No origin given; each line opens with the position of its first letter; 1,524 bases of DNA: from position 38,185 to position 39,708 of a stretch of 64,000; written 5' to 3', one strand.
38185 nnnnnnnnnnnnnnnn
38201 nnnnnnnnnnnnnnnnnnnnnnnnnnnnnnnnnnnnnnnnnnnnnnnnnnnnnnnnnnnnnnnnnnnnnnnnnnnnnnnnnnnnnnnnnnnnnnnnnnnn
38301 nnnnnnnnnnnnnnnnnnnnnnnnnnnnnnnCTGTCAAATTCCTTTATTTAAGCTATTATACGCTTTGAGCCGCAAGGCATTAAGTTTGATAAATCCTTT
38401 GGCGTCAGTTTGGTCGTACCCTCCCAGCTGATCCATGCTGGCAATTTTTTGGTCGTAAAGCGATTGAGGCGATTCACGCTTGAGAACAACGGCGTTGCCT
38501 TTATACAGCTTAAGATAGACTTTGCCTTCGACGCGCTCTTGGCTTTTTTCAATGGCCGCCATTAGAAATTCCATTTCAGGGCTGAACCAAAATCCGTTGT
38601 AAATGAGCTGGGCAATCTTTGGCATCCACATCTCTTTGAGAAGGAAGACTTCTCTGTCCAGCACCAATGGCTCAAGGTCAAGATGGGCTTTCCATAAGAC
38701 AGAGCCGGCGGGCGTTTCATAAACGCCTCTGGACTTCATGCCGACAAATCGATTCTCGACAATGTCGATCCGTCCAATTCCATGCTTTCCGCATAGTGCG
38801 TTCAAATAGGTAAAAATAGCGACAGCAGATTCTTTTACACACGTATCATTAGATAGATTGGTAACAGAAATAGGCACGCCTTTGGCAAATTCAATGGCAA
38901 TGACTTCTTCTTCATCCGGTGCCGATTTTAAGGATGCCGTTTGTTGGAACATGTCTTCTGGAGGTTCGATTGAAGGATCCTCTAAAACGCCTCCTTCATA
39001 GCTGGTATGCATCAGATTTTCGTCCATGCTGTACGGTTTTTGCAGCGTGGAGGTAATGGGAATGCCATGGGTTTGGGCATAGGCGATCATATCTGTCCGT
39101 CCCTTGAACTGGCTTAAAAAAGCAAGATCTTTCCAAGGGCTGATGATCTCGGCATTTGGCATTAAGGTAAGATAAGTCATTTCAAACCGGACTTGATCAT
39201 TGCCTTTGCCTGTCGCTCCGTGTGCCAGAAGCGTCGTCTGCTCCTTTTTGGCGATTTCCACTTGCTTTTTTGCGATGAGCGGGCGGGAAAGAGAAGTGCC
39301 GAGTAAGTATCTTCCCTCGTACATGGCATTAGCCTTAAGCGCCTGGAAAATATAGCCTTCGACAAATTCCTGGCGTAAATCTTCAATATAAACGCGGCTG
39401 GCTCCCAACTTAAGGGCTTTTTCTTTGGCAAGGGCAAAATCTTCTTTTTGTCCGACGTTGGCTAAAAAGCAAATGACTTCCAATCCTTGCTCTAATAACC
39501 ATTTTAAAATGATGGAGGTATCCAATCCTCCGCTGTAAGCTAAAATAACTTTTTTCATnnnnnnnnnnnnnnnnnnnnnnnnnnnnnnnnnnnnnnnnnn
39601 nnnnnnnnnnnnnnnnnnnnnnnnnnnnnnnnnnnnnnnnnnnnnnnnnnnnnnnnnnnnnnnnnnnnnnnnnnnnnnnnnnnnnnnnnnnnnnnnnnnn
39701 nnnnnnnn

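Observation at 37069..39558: Tandem duplication of argininosuccinate synthase with one divergent copy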

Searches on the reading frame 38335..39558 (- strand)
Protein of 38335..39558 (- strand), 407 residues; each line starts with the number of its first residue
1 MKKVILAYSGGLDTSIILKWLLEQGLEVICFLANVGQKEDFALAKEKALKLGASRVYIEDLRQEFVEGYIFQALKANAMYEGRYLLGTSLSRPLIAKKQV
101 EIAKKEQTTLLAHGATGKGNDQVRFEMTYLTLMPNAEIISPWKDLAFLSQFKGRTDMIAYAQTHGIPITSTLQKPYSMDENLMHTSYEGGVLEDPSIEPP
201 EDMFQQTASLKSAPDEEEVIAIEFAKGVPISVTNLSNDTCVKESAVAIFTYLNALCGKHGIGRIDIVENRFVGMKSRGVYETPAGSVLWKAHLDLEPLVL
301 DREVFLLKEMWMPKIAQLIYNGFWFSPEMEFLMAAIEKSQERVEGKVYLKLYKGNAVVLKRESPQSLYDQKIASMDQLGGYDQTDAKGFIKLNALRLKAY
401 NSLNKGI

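Call 3: search_protein_families(library=pfam, proteins=[window:38335-39558:-])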
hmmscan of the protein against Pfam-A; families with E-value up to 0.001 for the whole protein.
window:38335-39558:- (407 aa): 2 families
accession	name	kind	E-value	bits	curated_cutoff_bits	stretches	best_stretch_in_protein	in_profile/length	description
PF20979.2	Arginosuc_syn_C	-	1.8e-83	279.9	27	1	176-400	1-219/219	Arginosuccinate synthase C-terminal domain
PF00764.25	Arginosuc_synth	-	3.4e-63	213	27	1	3-167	1-162/162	Arginosuccinate synthase N-terminal HUP domain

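Call 4: search_protein_families(library=ncbifam, proteins=[window:38335-39558:-])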
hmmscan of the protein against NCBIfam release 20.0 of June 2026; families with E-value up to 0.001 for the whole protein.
window:38335-39558:- (407 aa): 6 families
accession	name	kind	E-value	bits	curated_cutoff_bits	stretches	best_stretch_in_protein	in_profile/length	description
NF001770.0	PRK00509.1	equivalog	1.3e-166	554.6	334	1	1-403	4-397/401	argininosuccinate synthase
TIGR00032.1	argG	equivalog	3.4e-146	487.6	268.2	1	3-402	1-391/394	argininosuccinate synthase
NF010392.0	PRK13820.1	equivalog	1.2e-116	390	512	1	1-404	2-392/395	argininosuccinate synthase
NF003385.0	PRK04527.1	equivalog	3.4e-59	200.5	603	1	2-405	4-397/401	argininosuccinate synthase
NF003779.0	PRK05370.1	equivalog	1.1e-48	166.2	657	1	2-387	12-403/448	argininosuccinate synthase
NF038212.1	argG_rel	exception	7.4e-45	153.4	425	1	2-368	15-368/381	argininosuccinate synthase-related protein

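Call 7: search_solved_structures(query=window:38335-39558:-, show_alignments=1)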
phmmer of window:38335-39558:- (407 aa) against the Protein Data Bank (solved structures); distinct sequences matched with E-value up to 0.001: 10.
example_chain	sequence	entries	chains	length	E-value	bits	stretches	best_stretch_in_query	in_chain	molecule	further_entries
1vl2_A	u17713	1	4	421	2.6e-167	560.2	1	2-406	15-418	Argininosuccinate synthase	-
2nz2_A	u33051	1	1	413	1.9e-152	511.3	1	3-404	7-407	Argininosuccinate synthase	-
1j1z_A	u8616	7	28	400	2.8e-136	458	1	3-399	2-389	Argininosuccinate Synthetase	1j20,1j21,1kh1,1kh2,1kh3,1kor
4nzp_A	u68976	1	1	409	5.9e-126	424.1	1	1-397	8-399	Argininosuccinate synthase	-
6xnq_A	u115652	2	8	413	2e-111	376.2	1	1-406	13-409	Argininosuccinate synthase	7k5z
4u7j_A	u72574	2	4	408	6.5e-84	285.7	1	2-396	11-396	Argininosuccinate synthase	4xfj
5us8_A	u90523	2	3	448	2.7e-40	142.1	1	2-384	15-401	Argininosuccinate synthase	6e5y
1k92_A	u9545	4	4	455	9.3e-36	127.2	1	3-369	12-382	ARGININOSUCCINATE SYNTHASE | argininosuccinate synthetase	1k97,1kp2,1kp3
9lei_A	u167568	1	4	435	1.3e-23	87.2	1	4-326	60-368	Nitrile synthetase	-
9leh_A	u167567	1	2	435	1.4e-23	87.1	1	4-326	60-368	nitrile synthetase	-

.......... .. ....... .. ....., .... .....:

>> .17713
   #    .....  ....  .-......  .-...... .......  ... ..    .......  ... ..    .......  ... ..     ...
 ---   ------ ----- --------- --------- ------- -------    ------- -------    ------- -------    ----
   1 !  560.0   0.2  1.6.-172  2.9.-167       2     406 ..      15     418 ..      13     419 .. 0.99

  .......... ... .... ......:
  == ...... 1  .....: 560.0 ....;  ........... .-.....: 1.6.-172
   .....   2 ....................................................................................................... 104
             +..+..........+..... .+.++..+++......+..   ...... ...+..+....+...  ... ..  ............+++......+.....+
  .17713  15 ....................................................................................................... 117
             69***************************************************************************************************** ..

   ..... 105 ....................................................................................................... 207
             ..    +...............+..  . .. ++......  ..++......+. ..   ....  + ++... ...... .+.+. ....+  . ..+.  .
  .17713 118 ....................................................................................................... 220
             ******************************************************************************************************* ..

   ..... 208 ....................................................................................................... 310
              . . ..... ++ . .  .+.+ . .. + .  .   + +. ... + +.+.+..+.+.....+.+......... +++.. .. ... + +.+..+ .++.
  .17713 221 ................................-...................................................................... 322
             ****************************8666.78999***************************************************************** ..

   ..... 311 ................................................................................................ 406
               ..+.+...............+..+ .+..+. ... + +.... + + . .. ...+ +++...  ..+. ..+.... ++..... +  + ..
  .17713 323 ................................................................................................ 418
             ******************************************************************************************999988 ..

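Call 25: search_solved_structures(query=window:38335-39558:-, show_alignments=5, max_evalue=1e-100)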
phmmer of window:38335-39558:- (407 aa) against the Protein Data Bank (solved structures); distinct sequences matched with E-value up to 1e-100: 5.
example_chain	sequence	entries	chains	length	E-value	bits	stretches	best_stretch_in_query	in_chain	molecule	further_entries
1vl2_A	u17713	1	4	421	2.6e-167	560.2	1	2-406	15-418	Argininosuccinate synthase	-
2nz2_A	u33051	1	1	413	1.9e-152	511.3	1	3-404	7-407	Argininosuccinate synthase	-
1j1z_A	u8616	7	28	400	2.8e-136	458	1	3-399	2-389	Argininosuccinate Synthetase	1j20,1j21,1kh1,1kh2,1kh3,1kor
4nzp_A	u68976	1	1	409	5.9e-126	424.1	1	1-397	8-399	Argininosuccinate synthase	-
6xnq_A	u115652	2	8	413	2e-111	376.2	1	1-406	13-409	Argininosuccinate synthase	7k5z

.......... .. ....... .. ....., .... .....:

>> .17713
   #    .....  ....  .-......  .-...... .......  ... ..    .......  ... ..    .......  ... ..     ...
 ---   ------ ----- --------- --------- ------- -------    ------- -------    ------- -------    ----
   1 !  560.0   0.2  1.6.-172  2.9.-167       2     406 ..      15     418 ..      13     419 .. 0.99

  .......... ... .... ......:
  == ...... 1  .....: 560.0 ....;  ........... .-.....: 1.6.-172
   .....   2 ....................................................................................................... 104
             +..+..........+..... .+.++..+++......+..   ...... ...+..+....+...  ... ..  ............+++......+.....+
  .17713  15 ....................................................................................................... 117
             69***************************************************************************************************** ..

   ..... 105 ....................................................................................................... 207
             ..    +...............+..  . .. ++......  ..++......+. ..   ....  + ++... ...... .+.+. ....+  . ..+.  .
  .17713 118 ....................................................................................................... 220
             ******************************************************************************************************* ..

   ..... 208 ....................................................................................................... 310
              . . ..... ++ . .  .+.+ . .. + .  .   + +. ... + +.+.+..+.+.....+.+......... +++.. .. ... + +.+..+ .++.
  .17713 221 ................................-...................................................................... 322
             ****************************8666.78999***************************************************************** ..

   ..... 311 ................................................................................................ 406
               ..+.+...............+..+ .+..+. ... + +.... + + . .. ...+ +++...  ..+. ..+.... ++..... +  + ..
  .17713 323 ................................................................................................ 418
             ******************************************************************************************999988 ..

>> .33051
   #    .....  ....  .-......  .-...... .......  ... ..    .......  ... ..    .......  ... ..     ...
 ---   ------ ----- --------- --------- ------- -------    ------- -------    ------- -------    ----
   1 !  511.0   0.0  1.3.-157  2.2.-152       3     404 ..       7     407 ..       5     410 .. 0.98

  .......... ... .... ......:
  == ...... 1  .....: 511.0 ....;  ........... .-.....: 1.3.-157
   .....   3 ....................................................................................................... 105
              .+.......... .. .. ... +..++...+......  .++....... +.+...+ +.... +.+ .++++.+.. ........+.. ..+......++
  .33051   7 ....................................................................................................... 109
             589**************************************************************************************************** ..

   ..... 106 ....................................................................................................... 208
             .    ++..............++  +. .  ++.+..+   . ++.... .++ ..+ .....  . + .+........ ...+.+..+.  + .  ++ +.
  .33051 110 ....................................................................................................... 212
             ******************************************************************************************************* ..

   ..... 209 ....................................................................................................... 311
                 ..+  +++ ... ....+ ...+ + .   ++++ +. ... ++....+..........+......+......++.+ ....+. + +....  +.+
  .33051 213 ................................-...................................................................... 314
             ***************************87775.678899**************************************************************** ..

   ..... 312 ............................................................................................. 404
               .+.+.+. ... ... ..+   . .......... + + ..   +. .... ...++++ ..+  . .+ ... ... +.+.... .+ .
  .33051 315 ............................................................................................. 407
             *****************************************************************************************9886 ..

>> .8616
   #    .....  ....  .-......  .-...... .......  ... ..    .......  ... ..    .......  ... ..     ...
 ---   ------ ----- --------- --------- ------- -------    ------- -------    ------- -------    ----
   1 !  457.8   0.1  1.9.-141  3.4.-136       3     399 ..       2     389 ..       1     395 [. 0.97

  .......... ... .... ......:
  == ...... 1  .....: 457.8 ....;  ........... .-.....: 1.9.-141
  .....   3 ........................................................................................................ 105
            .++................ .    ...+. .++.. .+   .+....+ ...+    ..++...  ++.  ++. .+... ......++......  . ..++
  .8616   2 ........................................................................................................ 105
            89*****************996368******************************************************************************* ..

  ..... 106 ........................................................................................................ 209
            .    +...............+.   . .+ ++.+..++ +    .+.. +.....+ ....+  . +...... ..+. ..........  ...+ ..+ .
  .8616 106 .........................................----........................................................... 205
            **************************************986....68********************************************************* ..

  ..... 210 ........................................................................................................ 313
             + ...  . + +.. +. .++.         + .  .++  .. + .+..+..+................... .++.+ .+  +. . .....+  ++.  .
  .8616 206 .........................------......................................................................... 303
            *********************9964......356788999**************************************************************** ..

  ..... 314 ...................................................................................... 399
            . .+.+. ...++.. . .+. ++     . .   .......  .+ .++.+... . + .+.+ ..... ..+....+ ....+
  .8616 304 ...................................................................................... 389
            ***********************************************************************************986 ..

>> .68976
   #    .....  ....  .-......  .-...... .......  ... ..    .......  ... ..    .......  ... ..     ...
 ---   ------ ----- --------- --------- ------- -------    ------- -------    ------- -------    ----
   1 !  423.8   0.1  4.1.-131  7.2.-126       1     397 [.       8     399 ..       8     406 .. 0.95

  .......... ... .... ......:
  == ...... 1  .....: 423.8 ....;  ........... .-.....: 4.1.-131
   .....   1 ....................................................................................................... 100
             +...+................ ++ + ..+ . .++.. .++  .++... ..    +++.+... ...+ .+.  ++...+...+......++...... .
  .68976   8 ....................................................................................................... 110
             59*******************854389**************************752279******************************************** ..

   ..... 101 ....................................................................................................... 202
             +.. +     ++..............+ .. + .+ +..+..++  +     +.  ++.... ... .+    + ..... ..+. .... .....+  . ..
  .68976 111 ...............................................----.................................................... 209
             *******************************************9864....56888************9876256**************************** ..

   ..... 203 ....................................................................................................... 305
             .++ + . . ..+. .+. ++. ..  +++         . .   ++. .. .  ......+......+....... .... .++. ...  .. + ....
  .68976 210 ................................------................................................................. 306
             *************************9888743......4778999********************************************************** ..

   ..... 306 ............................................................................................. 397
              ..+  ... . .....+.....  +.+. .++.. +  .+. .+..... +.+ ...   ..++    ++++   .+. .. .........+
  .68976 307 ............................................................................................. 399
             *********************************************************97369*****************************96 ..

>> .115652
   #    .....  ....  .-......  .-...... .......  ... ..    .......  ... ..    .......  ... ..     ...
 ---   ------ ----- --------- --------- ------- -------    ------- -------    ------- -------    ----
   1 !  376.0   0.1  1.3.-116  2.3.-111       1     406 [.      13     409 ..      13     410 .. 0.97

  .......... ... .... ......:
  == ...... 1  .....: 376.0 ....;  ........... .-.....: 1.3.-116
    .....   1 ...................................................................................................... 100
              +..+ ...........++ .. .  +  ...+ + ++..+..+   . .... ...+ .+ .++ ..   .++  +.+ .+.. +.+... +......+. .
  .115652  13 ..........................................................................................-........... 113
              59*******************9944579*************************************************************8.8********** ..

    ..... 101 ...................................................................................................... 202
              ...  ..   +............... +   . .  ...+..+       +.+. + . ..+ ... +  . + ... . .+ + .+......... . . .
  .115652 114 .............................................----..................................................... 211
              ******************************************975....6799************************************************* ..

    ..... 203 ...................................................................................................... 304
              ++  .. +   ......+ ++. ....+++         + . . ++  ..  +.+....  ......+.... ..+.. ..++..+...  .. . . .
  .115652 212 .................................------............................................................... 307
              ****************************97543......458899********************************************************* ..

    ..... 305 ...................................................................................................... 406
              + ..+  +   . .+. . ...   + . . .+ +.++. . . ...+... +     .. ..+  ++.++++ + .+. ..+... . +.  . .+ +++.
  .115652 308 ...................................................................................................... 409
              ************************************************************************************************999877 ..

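Call 55: find_homologous_proteins(query=window:38335-39558:-, max_evalue=1e-20)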
Query window:38335-39558:- (407 aa): 8000 proteins with E <= 1e-20 among 8000 candidates; the best 120 are listed.
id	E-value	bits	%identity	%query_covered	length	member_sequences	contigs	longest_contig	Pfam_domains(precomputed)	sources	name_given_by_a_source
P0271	3.9e-268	907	100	100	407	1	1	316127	PF00764.26,PF20979.3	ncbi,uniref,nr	ncbi:argininosuccinate synthase [Candidatus Protochlamydia phocaeensis]|uniref:argininosuccinate syn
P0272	3.9e-215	733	81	100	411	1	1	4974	PF00764.26,PF20979.3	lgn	-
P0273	8.2e-214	728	80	99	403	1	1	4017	PF00764.26,PF20979.3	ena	-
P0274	2.1e-212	724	79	98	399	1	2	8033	PF00764.26,PF20979.3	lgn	-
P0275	3.8e-212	723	78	99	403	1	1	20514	PF00764.26,PF20979.3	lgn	-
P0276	2.5e-211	720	78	99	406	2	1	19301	PF00764.26,PF20979.3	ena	-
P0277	2.7e-211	720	79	99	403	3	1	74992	PF00764.26,PF20979.3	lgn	-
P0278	3.5e-211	719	78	99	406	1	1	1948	PF00764.26,PF20979.3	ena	-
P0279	4.6e-211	719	78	99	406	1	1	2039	PF00764.26,PF20979.3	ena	-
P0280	8.8e-211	718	79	99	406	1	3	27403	PF00764.26,PF20979.3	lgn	-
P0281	2.5e-210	717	78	99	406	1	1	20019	PF00764.26,PF20979.3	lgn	-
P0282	3.0e-210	716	78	99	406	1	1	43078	PF00764.26,PF20979.3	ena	-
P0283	3.9e-210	716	78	99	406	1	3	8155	PF00764.26,PF20979.3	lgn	-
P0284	4.6e-210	716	77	99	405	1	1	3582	PF00764.26,PF20979.3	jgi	jgi:argininosuccinate synthase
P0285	6.1e-210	715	79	98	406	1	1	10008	PF00764.26,PF20979.3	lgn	-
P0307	2.0e-207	707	78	98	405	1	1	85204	PF00764.26,PF20979.3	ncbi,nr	ncbi:MAG: argininosuccinate synthase [Parachlamydia sp.]|nr:MAG: argininosuccinate synthase [Parachl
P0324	8.0e-204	695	77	98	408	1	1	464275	PF00764.26,PF20979.3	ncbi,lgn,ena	-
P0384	1.3e-189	649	71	99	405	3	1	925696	PF00764.26,PF20979.3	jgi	jgi:argininosuccinate synthase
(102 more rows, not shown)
